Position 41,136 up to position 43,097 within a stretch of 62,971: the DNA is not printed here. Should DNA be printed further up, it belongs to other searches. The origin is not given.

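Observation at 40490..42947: Archaeosortase A fused in-frame to archaetidylserine decarboxylase, with a PssA-like synthase 1 nt downstream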

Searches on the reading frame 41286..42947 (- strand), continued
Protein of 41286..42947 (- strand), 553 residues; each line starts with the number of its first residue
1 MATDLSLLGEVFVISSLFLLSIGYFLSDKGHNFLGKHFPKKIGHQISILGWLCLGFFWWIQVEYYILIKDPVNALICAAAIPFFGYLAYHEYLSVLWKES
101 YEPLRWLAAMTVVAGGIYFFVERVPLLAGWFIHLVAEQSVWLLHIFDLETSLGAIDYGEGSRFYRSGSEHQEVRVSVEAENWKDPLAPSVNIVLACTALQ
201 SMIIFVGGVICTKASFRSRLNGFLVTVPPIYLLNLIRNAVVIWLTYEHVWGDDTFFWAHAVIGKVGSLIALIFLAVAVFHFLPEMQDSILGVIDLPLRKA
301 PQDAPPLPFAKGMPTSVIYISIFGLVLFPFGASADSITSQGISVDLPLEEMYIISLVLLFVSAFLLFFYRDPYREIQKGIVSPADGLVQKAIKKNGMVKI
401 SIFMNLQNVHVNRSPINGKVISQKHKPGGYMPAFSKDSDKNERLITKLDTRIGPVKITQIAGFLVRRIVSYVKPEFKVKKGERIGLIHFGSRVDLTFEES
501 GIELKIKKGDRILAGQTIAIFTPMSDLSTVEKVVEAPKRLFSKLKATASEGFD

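Call 33: list_cluster_members(proteins=[P0211, P0209, window:41286-42944:-])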
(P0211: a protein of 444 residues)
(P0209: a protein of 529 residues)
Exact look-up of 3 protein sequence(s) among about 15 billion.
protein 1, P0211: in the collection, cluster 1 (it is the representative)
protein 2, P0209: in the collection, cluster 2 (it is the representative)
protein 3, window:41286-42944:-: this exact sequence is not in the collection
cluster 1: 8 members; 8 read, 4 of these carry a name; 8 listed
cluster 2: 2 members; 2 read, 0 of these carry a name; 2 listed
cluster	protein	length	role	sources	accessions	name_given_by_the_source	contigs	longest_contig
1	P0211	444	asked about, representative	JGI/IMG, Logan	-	phosphatidylserine decarboxylase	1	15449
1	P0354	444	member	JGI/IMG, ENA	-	phosphatidylserine decarboxylase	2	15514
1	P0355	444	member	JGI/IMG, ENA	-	phosphatidylserine decarboxylase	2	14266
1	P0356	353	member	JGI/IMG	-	phosphatidylserine decarboxylase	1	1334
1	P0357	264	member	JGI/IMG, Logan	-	-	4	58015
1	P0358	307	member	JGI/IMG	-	-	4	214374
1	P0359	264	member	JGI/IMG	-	-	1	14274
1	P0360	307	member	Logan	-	-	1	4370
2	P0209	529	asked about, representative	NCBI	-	-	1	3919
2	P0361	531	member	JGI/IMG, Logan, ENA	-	-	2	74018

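Call 34: find_encoding_contigs(protein=P0211, flank=5000, max_places=3)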
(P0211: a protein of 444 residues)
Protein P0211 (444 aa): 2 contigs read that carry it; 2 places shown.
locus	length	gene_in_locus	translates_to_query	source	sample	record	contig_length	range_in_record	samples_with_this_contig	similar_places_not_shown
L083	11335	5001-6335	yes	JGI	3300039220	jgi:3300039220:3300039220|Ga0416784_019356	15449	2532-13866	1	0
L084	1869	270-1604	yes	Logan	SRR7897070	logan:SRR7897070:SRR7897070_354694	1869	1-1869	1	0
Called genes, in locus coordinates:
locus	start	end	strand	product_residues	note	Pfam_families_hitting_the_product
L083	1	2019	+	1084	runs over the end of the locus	PF03833:PolC_DP2_N, PF24844:PolC_DP2_central, PF24846:PolC_DP2_cat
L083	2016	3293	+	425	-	PF22977:WHD (faint), PF00004:AAA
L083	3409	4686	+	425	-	PF00009:GTP_EFTU, PF14578:GTP_EFTU_D4 (weak), PF03144:GTP_EFTU_D2, PF03143:GTP_EFTU_D3, PF22594:GTP-eEF1A_C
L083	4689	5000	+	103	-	PF00338:Ribosomal_S10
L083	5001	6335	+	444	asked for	PF09721:Exosortase_EpsH, PF02666:PS_Dcarbxylase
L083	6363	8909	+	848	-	PF00690:Cation_ATPase_N, PF00122:E1-E2_ATPase, PF00702:Hydrolase, PF13246:Cation_ATPase, PF00689:Cation_ATPase_C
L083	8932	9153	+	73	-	-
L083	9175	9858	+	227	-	PF00121:TIM, PF05690:ThiG (weak)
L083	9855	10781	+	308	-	PF00348:polyprenyl_synt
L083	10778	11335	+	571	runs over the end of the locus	PF00749:tRNA-synt_1c, PF03950:tRNA-synt_1c_C, PF20974:tRNA-synt_1c_C2 (faint)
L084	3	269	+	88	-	?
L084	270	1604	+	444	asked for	PF09721:Exosortase_EpsH, PF02666:PS_Dcarbxylase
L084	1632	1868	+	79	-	?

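Call 35: find_encoding_contigs(protein=P0358, flank=5000, max_places=3)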
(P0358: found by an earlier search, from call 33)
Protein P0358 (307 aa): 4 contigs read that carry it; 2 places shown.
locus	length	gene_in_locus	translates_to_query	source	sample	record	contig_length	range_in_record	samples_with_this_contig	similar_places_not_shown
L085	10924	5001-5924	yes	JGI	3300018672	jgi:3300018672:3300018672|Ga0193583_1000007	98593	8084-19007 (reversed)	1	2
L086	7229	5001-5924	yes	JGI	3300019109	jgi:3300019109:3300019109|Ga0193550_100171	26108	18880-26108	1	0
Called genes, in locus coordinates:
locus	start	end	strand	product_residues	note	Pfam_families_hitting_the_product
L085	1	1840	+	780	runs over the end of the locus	PF24844:PolC_DP2_central, PF24846:PolC_DP2_cat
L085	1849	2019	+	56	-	-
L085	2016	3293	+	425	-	PF22977:WHD (faint), PF00004:AAA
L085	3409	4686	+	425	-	PF00009:GTP_EFTU, PF14578:GTP_EFTU_D4 (weak), PF03144:GTP_EFTU_D2, PF03143:GTP_EFTU_D3, PF22594:GTP-eEF1A_C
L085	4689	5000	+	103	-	PF00338:Ribosomal_S10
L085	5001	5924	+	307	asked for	PF09721:Exosortase_EpsH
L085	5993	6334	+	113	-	PF02666:PS_Dcarbxylase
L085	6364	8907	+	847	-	PF00690:Cation_ATPase_N, PF00122:E1-E2_ATPase, PF00702:Hydrolase, PF13246:Cation_ATPase, PF00689:Cation_ATPase_C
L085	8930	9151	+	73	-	-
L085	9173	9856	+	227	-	PF00121:TIM, PF05690:ThiG (weak)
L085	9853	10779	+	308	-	PF00348:polyprenyl_synt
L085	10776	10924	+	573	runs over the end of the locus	PF00749:tRNA-synt_1c, PF03950:tRNA-synt_1c_C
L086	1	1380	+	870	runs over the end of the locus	PF03833:PolC_DP2_N, PF24844:PolC_DP2_central, PF24846:PolC_DP2_cat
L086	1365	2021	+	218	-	PF24846:PolC_DP2_cat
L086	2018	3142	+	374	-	PF22977:WHD (faint), PF00004:AAA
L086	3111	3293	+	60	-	-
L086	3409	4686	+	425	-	PF00009:GTP_EFTU, PF14578:GTP_EFTU_D4 (weak), PF03144:GTP_EFTU_D2, PF03143:GTP_EFTU_D3, PF22594:GTP-eEF1A_C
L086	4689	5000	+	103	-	PF00338:Ribosomal_S10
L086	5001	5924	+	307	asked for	PF09721:Exosortase_EpsH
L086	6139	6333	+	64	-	PF02666:PS_Dcarbxylase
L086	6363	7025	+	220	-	PF00690:Cation_ATPase_N, PF00122:E1-E2_ATPase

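Call 36: find_homologous_proteins(query=P0211, max_evalue=1e-10)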
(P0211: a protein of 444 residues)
Query P0211 (444 aa): 2939 proteins with E <= 1e-10 among 8000 candidates; the best 120 are listed.
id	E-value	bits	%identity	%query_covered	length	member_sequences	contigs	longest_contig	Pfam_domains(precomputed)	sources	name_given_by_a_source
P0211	4.6e-284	960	100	100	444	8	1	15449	PF09721.16,PF02666.21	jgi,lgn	jgi:phosphatidylserine decarboxylase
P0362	1.3e-201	688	70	100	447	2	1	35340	PF09721.16,PF02666.21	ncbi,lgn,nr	ncbi:MAG: archaeosortase A [Candidatus Thermoplasmatota archaeon]|nr:archaeosortase A [Candidatus Th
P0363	1.2e-200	685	70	96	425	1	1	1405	PF09721.16,PF02666.21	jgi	jgi:phosphatidylserine decarboxylase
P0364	7.0e-200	683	68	100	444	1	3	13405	PF09721.16,PF02666.21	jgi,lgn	-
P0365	4.9e-198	676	68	100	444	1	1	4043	PF09721.16,PF02666.21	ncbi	-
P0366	2.0e-195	668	68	100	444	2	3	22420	PF09721.16,PF02666.21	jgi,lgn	-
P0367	2.6e-156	539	56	100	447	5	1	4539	PF09721.16,PF02666.21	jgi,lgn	jgi:phosphatidylserine decarboxylase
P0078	1.3e-65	240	35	99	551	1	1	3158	PF09721.16,PF02666.21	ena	-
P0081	2.1e-65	240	35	99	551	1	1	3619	PF09721.16,PF02666.21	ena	-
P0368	6.0e-65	238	38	93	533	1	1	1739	PF09721.16,PF02666.21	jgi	jgi:phosphatidylserine decarboxylase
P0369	1.6e-64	237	35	99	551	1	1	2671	PF09721.16,PF02666.21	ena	-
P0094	2.4e-64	236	35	99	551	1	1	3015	PF09721.16,PF02666.21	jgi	-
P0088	2.8e-64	236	35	99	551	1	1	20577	PF09721.16,PF02666.21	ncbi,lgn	-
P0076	5.7e-64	235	36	92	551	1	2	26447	PF09721.16,PF02666.21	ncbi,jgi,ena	ncbi:MAG: archaeosortase A [Candidatus Poseidoniales archaeon]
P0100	1.0e-63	234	35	99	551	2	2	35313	PF09721.16,PF02666.21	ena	-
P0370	1.9e-63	233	36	100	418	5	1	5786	PF09721.16,PF02666.21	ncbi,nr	ncbi:MAG: archaeosortase A [Candidatus Thermoplasmatota archaeon]|nr:archaeosortase A [Candidatus Th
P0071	1.9e-63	233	35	99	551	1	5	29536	PF09721.16,PF02666.21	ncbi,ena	ncbi:MAG: archaeosortase A [Candidatus Poseidoniales archaeon]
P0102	2.7e-63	233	35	99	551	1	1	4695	PF09721.16,PF02666.21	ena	-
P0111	3.2e-63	232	35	99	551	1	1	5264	PF09721.16,PF02666.21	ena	-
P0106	3.6e-63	232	35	99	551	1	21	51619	PF09721.16,PF02666.21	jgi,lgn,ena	-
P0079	5.0e-63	232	35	99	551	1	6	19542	PF09721.16,PF02666.21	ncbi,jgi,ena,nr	ncbi:MAG: hypothetical protein CMG26_06990 [Candidatus Marinimicrobia bacterium]|nr:hypothetical pro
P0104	5.4e-63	232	35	99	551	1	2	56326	PF09721.16,PF02666.21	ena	-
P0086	5.5e-63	232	35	99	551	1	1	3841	PF09721.16,PF02666.21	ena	-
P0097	5.7e-63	232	34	99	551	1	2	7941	PF09721.16,PF02666.21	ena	-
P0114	8.6e-63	231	34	99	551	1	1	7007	PF09721.16,PF02666.21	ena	-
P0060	1.0e-62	231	34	100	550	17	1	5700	PF09721.16,PF02666.21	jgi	-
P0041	2.3e-62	230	34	98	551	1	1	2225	PF09721.16,PF02666.21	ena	-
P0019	1.9e-61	227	34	92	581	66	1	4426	PF09721.16,PF02666.21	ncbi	-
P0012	3.1e-59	219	32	100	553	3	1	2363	PF09721.16,PF02666.21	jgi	-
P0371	8.1e-57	211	32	99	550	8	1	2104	PF09721.16,PF02666.21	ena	-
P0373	3.3e-33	134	46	36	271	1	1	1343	PF02666.21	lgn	-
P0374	1.2e-29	122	43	42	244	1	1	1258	PF02666.21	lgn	-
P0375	1.0e-28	119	41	41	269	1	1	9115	PF02666.21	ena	-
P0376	1.4e-28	118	45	37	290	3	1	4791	PF00364.29,PF02666.21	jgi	-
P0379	8.4e-28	116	39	33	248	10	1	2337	PF02666.21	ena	-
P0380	1.8e-27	115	48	35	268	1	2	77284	PF02666.21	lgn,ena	-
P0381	2.5e-27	114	45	34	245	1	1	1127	PF02666.21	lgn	-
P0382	4.1e-27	113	47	34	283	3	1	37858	PF02666.21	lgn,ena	-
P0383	5.2e-27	113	43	41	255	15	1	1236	PF02666.21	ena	-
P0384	6.1e-27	113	40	43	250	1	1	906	PF02666.21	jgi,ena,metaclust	metaclust:\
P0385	8.3e-27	112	40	41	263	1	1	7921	PF02666.21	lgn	-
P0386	1.3e-26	112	40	33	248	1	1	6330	PF02666.21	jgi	jgi:phosphatidylserine decarboxylase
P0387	1.7e-26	111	42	32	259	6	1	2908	PF02666.21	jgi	-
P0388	1.9e-26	111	39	33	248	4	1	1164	PF02666.21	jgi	-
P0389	2.0e-26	111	43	37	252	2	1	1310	PF02666.21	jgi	-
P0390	2.8e-26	111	38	33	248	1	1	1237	PF02666.21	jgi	jgi:phosphatidylserine decarboxylase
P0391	3.0e-26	111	41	36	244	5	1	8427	PF02666.21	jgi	jgi:phosphatidylserine decarboxylase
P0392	4.3e-26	110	39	25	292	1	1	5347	PF02666.21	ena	-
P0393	4.3e-26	110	37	46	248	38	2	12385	PF02666.21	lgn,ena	-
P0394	5.0e-26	110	44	33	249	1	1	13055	PF02666.21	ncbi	-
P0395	6.7e-26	109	40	35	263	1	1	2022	PF02666.21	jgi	-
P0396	7.1e-26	109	44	33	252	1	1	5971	PF02666.21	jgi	-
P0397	8.1e-26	109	43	36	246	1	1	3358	PF02666.21,PF25917.1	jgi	-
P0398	1.4e-25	108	44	34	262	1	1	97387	PF02666.21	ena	-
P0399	2.2e-25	108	44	31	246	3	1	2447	PF02666.21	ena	-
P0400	2.6e-25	107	39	35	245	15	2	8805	PF02666.21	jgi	jgi:phosphatidylserine decarboxylase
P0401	2.8e-25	107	43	34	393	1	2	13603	PF01790.24,PF02666.21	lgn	-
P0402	3.1e-25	107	44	36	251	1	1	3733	PF02666.21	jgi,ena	-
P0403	3.4e-25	107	47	32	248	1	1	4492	PF02666.21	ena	-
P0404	3.8e-25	107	44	35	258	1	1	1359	PF02666.21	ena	-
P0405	4.0e-25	107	38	37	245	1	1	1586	PF02666.21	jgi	-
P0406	4.4e-25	107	41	35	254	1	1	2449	PF02666.21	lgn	-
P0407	4.4e-25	107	35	47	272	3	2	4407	PF02666.21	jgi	-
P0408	5.4e-25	106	39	47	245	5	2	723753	PF02666.21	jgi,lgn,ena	-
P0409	7.6e-25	106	42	35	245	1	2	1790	PF02666.21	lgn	-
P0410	9.0e-25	106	43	35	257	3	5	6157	PF02666.21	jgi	jgi:phosphatidylserine decarboxylase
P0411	1.1e-24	105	44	33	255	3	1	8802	PF02666.21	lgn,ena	-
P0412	1.1e-24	105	45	34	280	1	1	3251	PF02666.21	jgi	jgi:phosphatidylserine decarboxylase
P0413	1.4e-24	105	40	36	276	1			PF02666.21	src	-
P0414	1.5e-24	105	41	36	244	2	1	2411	PF02666.21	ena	-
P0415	1.7e-24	105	43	36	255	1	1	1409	PF02666.21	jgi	jgi:phosphatidylserine decarboxylase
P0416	1.8e-24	105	39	33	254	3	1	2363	PF02666.21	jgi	-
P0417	2.1e-24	105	40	36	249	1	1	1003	PF02666.21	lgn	-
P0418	2.1e-24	105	43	36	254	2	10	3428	PF02666.21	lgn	-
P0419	2.1e-24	105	40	33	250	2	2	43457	PF02666.21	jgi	-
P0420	2.6e-24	104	39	42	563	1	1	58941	PF01450.26,PF03446.22,PF02666.21,PF02826.26,PF03807.24,PF07991.19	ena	-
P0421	3.3e-24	104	39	34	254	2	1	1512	PF02666.21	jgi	jgi:phosphatidylserine decarboxylase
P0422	4.2e-24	103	40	35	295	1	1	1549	PF02666.21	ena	-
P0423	4.9e-24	103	40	37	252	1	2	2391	PF02666.21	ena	-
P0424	6.0e-24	103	38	42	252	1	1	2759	PF02666.21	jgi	jgi:phosphatidylserine decarboxylase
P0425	6.1e-24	103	42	36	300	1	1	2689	PF02666.21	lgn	-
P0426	6.2e-24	103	39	37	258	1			PF02666.21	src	-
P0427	6.3e-24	103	41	35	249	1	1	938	PF02666.21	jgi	jgi:phosphatidylserine decarboxylase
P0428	6.4e-24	103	42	35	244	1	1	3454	PF02666.21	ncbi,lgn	-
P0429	7.7e-24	103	40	37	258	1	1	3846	PF02666.21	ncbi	-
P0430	7.7e-24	103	40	42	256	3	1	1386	PF02666.21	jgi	jgi:phosphatidylserine decarboxylase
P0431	8.0e-24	103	40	34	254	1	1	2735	PF02666.21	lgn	-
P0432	9.4e-24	102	43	35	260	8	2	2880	PF02666.21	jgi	jgi:phosphatidylserine decarboxylase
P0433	9.9e-24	102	41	36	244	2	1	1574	PF02666.21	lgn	-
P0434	1.0e-23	102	41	36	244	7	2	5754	PF02666.21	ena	-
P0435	1.2e-23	102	37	33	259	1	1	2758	PF02666.21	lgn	-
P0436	1.3e-23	102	35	40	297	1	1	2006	PF02666.21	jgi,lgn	jgi:phosphatidylserine decarboxylase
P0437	1.4e-23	102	41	37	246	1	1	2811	PF02666.21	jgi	jgi:phosphatidylserine decarboxylase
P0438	1.8e-23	101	41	37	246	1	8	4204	PF02666.21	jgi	jgi:phosphatidylserine decarboxylase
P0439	1.8e-23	101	41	37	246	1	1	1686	PF02666.21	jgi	jgi:phosphatidylserine decarboxylase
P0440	1.8e-23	101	41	37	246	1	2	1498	PF02666.21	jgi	jgi:phosphatidylserine decarboxylase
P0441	2.0e-23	101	41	36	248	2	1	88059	PF02666.21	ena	-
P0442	2.2e-23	101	42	33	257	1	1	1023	PF02666.21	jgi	jgi:phosphatidylserine decarboxylase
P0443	2.6e-23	101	40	33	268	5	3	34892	PF02666.21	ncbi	ncbi:MAG: phosphatidylserine decarboxylase family protein [Desulfohalobiaceae bacterium]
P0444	2.6e-23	101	40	35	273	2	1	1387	PF02666.21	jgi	jgi:phosphatidylserine decarboxylase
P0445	2.7e-23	101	41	36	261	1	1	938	PF02666.21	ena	-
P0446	3.1e-23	101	40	39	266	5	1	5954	PF02666.21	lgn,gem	-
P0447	3.5e-23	100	41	39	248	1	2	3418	PF02666.21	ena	-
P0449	3.6e-23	100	41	36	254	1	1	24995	PF02666.21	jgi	jgi:phosphatidylserine decarboxylase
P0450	3.8e-23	100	41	33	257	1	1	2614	PF02666.21,PF25917.1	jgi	-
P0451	4.1e-23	100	40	33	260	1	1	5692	PF02666.21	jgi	jgi:phosphatidylserine decarboxylase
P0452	4.2e-23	100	41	37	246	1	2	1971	PF02666.21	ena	-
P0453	4.4e-23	100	39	36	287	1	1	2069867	PF02666.21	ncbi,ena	-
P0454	4.6e-23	100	41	37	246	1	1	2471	PF02666.21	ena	-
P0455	4.6e-23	100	41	37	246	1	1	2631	PF02666.21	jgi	jgi:phosphatidylserine decarboxylase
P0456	4.6e-23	100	41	37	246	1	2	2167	PF02666.21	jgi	-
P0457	4.7e-23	100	37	36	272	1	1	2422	PF02666.21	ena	-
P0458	4.8e-23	100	36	35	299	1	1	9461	PF02666.21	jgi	-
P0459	4.9e-23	100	39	37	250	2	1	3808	PF02666.21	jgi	jgi:phosphatidylserine decarboxylase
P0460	5.0e-23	100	39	36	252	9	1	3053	PF02666.21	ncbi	ncbi:MAG: phosphatidylserine decarboxylase family protein [Desulfoferrobacter sp.]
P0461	5.0e-23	100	38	41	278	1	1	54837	PF02666.21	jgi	jgi:phosphatidylserine decarboxylase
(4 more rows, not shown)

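Call 47: fold_search(model_id=the predicted structure, library=pdb)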
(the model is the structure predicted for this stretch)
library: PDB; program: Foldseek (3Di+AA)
matches with E <= 10: 356; with E <= 0.001: 0
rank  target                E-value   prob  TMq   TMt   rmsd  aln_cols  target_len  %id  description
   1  8s3m_A                1.3e-02  0.97  0.13  0.20  18.4       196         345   14  LysTt72, a lytic endopeptidase from Thermus thermophilus MAT72 phage vB_Tt72 (released 2025-03-05)
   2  5nmy_MODEL_1_A        4.5e-02  0.99  0.14  0.28   6.9       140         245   14  NMR solution structure of lysostaphin (released 2018-05-16)
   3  4qpb_B                8.0e-02  0.97  0.12  0.43   7.8       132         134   15  Catalytic domain of the antimicrobial peptidase lysostaphin from Staphylococcus simulans crystallized in the absence o (released 2014-07-09)
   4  9inh_A                1.1e-01  0.15  0.12  0.11  17.6       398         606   15  Cryo-EM structure of human XPR1 in complex with InsP6 in outward-facing state (SPX visible)-in the presence of KIDINS2 (released 2025-04-02)
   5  4qpb_A                1.3e-01  0.94  0.12  0.42   7.4       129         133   16  Catalytic domain of the antimicrobial peptidase lysostaphin from Staphylococcus simulans crystallized in the absence o (released 2014-07-09)
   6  9vrc                  1.6e-01  0.08  0.10  0.08  28.2       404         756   11  Cryo-EM structure of Oryza sativa multidrug resistance protein 5 (MRP5) (released 2026-04-01)
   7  6twn_B                1.8e-01  0.38  0.15  0.23  16.8       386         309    9  Crystal structure of Talin1 R7R8 in complex with CDK1 (206-223) (released 2021-05-12)
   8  4lxc_B                1.9e-01  0.94  0.13  0.27   6.2       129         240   16  The antimicrobial peptidase lysostaphin from Staphylococcus simulans (released 2014-07-09)
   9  4zkt_A                2.3e-01  0.10  0.10  0.05  29.5       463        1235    9  Crystal structure of the progenitor M complex of Clostridium botulinum type E neurotoxin (released 2015-12-23)
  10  3wmg_A                2.3e-01  0.08  0.10  0.09  34.5       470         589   12  Crystal structure of an inward-facing eukaryotic ABC multidrug transporter G277V/A278V/A279V mutant in complex with an (released 2014-04-30)
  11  8r71_A                3.1e-01  0.05  0.11  0.10  22.0       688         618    9  Polysaccharide lyase BtPL33HA (BT4410) Y291A with HAdp4 collected at 1.22 A (released 2024-12-04)
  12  9ly3_R                3.6e-01  0.16  0.13  0.18  18.6       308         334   15  A Cryo-EM structure of LA-PTH-PTH1R-V2RT-Beta-arrestin1 complex (state 2 conformation) (released 2026-03-04)
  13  9b8v_E                3.6e-01  0.07  0.10  0.07  18.2       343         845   12  AlphaFold2 informed cryo-EM model of the E. coli cellulose synthase BcsAG3B6 complex (released 2025-02-19)
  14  8ym3                  3.6e-01  0.04  0.06  0.08  19.1       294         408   11  Structural basis of Elongation factor Tu in regulating photoinhibition in Synechococcus sp. PCC 7942. (released 2025-03-19)
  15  9g2t_B                4.1e-01  0.07  0.10  0.10  31.5       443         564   12  Cryo-EM structure of IrtAB 2xEQ, A256R_IrtB mutant in LMNG (released 2024-12-18)
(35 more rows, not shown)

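Call 50: search_solved_structures(query=A1, max_evalue=1, show_alignments=2)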
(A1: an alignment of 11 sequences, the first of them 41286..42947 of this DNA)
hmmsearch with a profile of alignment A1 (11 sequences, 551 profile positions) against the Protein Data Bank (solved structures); distinct sequences matched with E-value up to 1: 0.

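Call 54: find_encoding_contigs(protein=P0370, flank=4000, max_places=3)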
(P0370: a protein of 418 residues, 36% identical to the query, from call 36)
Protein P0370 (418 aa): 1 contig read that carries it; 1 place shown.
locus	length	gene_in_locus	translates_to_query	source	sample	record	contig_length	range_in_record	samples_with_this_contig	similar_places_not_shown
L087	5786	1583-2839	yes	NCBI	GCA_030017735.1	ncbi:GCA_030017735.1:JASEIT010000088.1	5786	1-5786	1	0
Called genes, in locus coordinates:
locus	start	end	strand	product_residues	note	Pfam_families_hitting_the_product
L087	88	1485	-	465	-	PF22641:TiaS_TCKD, PF08489:TiaS_FLD, PF23783:Zn_ribbon_TiaS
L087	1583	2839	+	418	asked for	PF09721:Exosortase_EpsH, PF02666:PS_Dcarbxylase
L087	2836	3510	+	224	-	PF01066:CDP-OH_P_transf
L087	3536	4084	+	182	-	PF03266:NTPase_1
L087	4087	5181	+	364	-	PF02005:TRM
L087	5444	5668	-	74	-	-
